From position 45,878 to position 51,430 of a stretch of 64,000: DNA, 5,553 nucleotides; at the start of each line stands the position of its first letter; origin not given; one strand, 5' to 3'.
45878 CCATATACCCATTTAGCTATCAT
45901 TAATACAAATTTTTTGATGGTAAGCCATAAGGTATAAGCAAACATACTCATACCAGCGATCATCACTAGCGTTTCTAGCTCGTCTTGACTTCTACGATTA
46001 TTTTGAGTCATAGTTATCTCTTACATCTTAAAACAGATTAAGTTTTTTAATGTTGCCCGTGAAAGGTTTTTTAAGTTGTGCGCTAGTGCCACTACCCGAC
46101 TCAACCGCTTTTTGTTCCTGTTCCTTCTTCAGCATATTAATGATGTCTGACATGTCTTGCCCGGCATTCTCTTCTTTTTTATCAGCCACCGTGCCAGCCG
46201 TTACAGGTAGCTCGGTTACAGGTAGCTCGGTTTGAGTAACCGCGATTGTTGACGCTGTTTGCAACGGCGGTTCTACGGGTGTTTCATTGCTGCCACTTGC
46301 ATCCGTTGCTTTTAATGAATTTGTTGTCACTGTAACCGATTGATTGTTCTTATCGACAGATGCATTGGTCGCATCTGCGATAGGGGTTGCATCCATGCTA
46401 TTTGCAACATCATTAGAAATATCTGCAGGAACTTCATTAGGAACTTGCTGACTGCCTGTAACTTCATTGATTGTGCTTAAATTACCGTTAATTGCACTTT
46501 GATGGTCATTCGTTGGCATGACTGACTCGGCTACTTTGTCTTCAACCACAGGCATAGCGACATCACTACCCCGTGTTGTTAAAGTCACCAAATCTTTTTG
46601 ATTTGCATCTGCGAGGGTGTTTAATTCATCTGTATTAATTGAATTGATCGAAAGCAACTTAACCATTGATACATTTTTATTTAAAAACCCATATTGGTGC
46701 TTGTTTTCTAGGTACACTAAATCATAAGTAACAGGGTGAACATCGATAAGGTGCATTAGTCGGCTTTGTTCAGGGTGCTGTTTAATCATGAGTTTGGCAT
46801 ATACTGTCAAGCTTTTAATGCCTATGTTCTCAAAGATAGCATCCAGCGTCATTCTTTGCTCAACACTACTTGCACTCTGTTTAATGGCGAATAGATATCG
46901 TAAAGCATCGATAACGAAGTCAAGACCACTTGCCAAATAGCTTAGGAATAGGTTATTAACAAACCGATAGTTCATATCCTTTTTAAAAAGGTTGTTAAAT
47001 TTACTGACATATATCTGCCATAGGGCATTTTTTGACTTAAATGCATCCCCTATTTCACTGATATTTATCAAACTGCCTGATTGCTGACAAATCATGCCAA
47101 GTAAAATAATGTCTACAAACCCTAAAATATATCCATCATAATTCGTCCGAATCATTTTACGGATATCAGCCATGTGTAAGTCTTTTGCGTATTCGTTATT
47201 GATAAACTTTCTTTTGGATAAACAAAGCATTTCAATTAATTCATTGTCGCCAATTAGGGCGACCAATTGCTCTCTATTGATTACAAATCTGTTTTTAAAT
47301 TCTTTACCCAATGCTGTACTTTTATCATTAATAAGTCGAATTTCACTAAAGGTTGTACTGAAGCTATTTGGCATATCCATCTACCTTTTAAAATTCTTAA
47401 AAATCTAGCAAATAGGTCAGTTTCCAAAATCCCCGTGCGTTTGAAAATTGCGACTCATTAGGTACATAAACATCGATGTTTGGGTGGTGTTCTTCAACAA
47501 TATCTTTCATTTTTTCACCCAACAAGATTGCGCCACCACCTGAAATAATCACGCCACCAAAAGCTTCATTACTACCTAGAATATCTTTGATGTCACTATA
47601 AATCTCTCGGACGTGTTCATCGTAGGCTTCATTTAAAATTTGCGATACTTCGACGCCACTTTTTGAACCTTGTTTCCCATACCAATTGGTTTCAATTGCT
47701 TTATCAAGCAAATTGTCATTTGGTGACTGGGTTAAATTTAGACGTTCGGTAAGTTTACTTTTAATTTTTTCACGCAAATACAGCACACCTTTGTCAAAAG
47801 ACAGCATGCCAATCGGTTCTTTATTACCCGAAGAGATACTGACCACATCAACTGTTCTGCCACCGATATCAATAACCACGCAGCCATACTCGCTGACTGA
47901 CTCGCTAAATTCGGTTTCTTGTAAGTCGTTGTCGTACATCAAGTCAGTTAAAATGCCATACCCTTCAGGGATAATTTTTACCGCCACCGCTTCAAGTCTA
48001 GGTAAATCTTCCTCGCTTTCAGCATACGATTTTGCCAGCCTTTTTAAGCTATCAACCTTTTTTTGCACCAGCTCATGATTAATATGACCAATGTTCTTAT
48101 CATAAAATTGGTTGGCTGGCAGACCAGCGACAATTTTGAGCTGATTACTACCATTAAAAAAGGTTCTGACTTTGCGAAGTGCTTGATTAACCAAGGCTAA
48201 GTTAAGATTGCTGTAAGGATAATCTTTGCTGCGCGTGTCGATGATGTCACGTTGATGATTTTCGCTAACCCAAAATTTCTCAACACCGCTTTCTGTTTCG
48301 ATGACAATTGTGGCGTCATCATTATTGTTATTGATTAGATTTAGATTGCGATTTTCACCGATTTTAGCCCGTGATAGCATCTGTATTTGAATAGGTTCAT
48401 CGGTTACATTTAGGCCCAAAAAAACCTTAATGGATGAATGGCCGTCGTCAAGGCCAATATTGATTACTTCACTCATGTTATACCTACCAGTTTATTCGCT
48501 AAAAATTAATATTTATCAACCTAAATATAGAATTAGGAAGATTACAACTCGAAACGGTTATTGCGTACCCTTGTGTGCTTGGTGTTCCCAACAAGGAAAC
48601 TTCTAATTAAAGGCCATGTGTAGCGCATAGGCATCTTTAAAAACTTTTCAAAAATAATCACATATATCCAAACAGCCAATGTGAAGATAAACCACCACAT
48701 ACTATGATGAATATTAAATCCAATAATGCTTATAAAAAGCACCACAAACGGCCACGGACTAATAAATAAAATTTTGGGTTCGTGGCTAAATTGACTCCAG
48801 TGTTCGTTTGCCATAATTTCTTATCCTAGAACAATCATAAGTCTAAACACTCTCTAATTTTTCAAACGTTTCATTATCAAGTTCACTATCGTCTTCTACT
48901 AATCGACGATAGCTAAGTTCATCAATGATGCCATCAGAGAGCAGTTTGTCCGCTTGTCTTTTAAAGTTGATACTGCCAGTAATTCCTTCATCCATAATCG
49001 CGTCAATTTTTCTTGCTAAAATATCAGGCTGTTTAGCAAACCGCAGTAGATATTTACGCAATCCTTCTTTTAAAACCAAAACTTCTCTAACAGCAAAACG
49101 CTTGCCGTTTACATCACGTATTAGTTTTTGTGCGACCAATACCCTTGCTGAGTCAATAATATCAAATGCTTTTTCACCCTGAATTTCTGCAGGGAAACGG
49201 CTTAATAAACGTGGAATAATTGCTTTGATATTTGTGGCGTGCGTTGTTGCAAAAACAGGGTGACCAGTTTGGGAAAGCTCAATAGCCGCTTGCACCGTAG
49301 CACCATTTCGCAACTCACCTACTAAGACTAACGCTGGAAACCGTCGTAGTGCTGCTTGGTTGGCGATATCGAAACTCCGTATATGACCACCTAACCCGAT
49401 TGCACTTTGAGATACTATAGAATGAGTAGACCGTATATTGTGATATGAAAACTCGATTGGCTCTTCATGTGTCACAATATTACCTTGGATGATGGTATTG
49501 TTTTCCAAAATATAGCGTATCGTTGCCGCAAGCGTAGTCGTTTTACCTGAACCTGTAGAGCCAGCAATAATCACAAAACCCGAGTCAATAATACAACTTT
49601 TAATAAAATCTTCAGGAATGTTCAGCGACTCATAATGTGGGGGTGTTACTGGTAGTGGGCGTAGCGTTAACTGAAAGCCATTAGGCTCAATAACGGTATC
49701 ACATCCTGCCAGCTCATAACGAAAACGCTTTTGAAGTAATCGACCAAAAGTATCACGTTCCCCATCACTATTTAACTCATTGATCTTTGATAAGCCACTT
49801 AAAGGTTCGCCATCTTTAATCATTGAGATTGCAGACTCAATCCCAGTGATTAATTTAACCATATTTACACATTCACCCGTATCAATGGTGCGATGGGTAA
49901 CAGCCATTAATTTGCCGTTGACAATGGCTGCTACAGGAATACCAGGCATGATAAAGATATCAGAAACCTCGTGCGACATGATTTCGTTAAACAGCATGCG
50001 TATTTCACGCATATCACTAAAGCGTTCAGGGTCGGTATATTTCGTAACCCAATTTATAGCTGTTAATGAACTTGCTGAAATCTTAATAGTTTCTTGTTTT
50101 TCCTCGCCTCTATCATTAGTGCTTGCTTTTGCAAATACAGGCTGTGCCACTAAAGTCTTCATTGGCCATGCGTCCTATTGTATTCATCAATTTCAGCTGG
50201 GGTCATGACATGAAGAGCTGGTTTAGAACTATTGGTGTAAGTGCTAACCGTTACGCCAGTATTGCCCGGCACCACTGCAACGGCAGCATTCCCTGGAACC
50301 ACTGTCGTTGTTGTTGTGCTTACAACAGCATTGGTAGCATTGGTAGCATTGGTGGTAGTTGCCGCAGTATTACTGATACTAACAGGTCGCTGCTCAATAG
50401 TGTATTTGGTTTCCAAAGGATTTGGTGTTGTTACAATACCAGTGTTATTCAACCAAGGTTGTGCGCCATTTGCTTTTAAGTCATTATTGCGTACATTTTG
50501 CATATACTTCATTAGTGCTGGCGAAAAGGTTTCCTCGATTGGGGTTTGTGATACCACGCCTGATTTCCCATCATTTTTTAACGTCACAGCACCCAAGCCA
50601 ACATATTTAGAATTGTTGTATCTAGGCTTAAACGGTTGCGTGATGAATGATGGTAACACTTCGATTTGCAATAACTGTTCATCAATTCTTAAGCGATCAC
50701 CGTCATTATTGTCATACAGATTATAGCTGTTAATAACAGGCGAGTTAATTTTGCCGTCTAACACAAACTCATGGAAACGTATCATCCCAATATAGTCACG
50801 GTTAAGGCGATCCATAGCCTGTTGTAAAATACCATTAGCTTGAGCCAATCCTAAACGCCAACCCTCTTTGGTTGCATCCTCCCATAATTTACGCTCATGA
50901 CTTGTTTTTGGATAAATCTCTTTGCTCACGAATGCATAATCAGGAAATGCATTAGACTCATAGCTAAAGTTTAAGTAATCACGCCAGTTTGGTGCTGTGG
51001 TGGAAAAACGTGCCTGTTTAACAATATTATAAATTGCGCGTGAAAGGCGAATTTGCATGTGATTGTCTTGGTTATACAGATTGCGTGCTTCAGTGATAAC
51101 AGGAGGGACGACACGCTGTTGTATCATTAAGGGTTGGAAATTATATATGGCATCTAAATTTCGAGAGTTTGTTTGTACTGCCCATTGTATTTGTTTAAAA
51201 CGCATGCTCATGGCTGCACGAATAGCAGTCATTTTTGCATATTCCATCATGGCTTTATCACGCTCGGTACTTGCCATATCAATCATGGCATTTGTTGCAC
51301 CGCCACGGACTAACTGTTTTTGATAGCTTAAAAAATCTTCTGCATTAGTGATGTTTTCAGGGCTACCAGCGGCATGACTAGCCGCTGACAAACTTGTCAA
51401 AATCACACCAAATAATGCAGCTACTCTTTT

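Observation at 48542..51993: Isolated type IVB secretion core fragment in IncI order: DotD-like lipoprotein, DotC-position protein, DotB/PilT-family ATPase, IcmT-like small membrane protein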

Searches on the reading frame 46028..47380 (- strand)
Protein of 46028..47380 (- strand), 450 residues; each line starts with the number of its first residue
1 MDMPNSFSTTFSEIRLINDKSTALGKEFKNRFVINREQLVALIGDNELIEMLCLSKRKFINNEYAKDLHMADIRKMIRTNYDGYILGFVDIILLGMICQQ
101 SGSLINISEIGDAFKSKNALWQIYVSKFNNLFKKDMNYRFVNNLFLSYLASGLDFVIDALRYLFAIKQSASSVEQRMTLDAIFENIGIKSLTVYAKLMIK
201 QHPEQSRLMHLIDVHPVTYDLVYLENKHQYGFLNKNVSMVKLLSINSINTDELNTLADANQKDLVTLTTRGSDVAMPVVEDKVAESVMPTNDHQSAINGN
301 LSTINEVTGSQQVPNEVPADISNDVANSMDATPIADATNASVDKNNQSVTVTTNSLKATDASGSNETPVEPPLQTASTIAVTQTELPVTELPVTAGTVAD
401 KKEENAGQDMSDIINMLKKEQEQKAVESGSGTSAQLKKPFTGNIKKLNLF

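Call 4: search_protein_families(library=pfam, proteins=[window:46028-47380:-], max_evalue=0.1)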
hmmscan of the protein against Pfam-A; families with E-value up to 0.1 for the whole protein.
window:46028-47380:- (450 aa): 0 families

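Call 19: search_protein_families(library=ncbifam, proteins=[window:46028-47380:-], max_evalue=0.1)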
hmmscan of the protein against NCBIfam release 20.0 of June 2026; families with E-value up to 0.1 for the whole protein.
window:46028-47380:- (450 aa): 0 families

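Call 45: search_protein_families(library=phrogs, proteins=[window:46028-47380:-], max_evalue=0.01)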
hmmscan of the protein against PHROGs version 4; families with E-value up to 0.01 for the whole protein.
window:46028-47380:- (450 aa): 0 families

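Call 58: search_protein_families(library=padloc, proteins=[window:46028-47380:-], max_evalue=0.01)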
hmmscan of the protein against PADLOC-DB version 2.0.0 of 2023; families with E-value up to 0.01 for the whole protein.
window:46028-47380:- (450 aa): 0 families

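Call 82: find_homologous_proteins(query=window:46028-47380:-, max_evalue=0.001)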
Query window:46028-47380:- (450 aa): 1 proteins with E <= 0.001 among 8000 candidates.
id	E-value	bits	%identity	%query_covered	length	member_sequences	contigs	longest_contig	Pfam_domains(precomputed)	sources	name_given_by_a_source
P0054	1.3e-284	962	99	100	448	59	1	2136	-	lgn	-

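Call 98: predict_structure(alignment_id=A4)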
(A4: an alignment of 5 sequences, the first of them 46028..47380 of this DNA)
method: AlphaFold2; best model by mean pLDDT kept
length: 450 residues; sequences in the alignment: 5
mean_pLDDT: 37.3   pTM: 0.26
mean pLDDT of the five models: 37.3, 36.7, 36.1, 32.3, 30.8
residues with pLDDT >= 90: 0; 70-90: 0; 50-70: 57; < 50: 393
segments of 3 or more residues with pLDDT < 50: 1-32, 47-49, 55-57, 59-61, 67-82, 88-90, 92-125, 127-154, 169-172, 185-187, 190-204, 207-209, 211-417, 423-450
pLDDT, mean of each block of 10 residues (from residue 1): 24 32 39 53 49 49 48 40 49 44 39 40 49 39 38 50 51 52 51 47 49 43 41 39 35 35 27 25 27 26 26 28 28 28 27 27 31 28 25 27 30 44 44 27 25
secondary structure, 60 per line:
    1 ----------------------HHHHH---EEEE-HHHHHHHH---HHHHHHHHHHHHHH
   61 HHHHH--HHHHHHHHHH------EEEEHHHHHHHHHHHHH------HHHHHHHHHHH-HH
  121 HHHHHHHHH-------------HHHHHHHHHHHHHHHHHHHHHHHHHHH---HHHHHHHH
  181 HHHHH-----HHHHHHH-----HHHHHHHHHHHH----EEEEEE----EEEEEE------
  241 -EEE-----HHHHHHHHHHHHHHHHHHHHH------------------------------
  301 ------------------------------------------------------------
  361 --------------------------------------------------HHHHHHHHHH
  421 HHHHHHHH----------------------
elements in order: H23-27 E31-34 H36-43 H47-65 H68-77 E84-87 H88-100 H107-117 H119-129 H143-169 H173-185 H191-197 H203-214 E219-224 E229-234 E242-244 H250-270 H411-428

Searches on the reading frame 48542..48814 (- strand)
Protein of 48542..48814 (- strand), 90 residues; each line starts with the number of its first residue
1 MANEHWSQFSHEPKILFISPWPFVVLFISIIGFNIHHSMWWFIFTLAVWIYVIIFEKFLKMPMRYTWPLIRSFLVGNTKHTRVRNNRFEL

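Call 4: search_protein_families(library=pfam, proteins=[window:48542-48814:-], max_evalue=0.1)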
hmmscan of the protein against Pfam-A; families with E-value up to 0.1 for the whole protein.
window:48542-48814:- (90 aa): 0 families

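Call 19: search_protein_families(library=ncbifam, proteins=[window:48542-48814:-], max_evalue=0.1)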
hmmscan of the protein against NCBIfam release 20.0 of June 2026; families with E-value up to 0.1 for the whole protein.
window:48542-48814:- (90 aa): 1 family
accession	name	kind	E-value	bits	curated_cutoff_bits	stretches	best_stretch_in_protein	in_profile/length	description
NF038220.1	IcmT_TraK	equivalog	0.0013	18.9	40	1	10-86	5-76/81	IcmT/TraK family protein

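Call 62: search_protein_families(library=ncbifam, alignment_id=A1, max_evalue=0.1)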
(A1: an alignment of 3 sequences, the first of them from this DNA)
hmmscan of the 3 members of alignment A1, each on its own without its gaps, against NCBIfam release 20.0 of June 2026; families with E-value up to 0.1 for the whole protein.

A. member 1, seq(90 aa): 1 family
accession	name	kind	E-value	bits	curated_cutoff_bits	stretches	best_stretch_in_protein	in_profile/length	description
NF038220.1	IcmT_TraK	equivalog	0.0013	18.9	40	1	10-86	5-76/81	IcmT/TraK family protein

B. families by the number of members that match (of 3 scanned): 3 families
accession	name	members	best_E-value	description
NF038220.1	IcmT_TraK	3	0.0013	IcmT/TraK family protein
NF041945.1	LuxN_Vibrio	1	0.015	quorum-sensing autoinducer 1 sensor kinase/phosphatase LuxN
NF041949.1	THIVI_2564_fam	1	0.046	Thivi_2564 family membrane protein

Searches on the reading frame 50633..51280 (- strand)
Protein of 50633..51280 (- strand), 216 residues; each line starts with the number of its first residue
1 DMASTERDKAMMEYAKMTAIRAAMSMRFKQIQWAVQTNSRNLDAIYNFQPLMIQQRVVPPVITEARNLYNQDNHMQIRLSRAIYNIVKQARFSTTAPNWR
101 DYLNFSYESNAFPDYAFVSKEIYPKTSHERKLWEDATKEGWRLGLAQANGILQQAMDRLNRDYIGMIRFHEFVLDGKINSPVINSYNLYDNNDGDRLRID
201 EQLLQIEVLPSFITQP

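Call 46: find_related_loci(query=window:50633-51280:-, collection=genome_contigs, flank=10000)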
Query window:50633-51280:- (216 aa) in genome_contigs; peptide patterns used: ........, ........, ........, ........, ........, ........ (x = any residue, [..] = any of these).
83 stretches matched a pattern; 3 encode a relative of the query (tblastn E <= 1e-3); 3 distinct loci.
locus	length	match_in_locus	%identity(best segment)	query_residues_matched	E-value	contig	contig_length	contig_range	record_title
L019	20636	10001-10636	38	4-216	6e-47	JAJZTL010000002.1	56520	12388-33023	MAG: Proteobacteria bacterium isolate SKS3.bin72 NODE_783_length_56520_cov_2.657174, whole genome shotgun sequence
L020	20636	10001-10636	38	4-216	6e-47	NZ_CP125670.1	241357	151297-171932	Acinetobacter corruptisaponis strain KCTC 92772 plasmid unnamed1, complete sequence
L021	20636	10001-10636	38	4-216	6e-47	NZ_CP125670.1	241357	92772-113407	Acinetobacter corruptisaponis strain KCTC 92772 plasmid unnamed1, complete sequence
